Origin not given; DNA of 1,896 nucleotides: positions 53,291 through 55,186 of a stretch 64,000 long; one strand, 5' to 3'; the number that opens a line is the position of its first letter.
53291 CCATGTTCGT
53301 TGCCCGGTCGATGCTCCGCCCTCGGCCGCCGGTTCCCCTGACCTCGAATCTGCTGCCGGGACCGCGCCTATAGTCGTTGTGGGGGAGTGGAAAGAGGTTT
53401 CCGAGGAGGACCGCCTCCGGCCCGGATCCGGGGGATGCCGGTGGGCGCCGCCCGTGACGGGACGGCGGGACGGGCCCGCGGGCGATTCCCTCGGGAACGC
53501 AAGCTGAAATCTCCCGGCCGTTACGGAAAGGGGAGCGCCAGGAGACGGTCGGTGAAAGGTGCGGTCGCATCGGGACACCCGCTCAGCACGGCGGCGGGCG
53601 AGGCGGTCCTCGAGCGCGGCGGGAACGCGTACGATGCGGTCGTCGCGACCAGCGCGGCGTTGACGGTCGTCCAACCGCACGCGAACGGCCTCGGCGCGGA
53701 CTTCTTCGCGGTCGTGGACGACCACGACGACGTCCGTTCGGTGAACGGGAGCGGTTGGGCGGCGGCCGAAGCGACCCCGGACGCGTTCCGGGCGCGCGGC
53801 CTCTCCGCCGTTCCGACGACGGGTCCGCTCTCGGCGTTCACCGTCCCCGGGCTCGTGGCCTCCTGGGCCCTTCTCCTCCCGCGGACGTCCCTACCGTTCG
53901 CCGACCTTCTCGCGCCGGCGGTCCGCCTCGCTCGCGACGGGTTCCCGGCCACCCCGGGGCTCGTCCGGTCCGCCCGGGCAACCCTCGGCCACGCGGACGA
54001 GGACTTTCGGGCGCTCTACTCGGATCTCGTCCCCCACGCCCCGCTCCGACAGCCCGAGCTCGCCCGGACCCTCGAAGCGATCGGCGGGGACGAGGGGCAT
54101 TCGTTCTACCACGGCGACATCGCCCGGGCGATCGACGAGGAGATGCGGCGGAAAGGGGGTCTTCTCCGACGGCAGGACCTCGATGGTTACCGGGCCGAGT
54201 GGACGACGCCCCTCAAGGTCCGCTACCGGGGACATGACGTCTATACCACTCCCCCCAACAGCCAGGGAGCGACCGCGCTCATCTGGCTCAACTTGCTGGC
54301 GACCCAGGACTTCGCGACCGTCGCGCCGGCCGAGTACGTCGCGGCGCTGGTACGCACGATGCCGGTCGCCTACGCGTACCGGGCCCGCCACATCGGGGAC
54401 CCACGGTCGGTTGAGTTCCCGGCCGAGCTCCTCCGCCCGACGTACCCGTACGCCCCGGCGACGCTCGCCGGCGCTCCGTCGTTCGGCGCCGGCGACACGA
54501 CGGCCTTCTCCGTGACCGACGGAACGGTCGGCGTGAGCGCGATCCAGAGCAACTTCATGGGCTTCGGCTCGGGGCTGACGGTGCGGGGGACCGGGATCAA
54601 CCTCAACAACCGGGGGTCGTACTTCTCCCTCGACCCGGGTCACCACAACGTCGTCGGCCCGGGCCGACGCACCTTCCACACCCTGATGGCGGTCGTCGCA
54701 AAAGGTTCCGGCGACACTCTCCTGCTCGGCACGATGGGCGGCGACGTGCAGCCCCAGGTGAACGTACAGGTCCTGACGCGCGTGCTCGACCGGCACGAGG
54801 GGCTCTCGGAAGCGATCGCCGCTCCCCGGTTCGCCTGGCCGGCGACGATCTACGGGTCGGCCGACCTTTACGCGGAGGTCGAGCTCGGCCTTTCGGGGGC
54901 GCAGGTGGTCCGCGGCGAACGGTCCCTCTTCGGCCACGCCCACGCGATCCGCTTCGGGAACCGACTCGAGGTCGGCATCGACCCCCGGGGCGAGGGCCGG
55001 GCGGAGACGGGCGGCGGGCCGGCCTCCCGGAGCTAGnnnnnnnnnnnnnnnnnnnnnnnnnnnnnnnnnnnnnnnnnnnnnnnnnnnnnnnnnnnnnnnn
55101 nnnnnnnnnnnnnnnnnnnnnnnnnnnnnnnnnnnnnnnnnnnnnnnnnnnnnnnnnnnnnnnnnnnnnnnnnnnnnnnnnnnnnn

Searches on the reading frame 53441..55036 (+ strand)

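Call 25: search_protein_families(library=pfam, max_evalue=0.00001, proteins=[window:53441-55036:+])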
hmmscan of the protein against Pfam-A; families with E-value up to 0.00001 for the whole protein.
window:53441-55036:+ (531 aa): 1 family
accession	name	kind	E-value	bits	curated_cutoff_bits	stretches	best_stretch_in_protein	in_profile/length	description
PF01019.26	G_glu_transpept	-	4.9e-101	339.5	27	1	55-519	2-512/512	Gamma-glutamyltranspeptidase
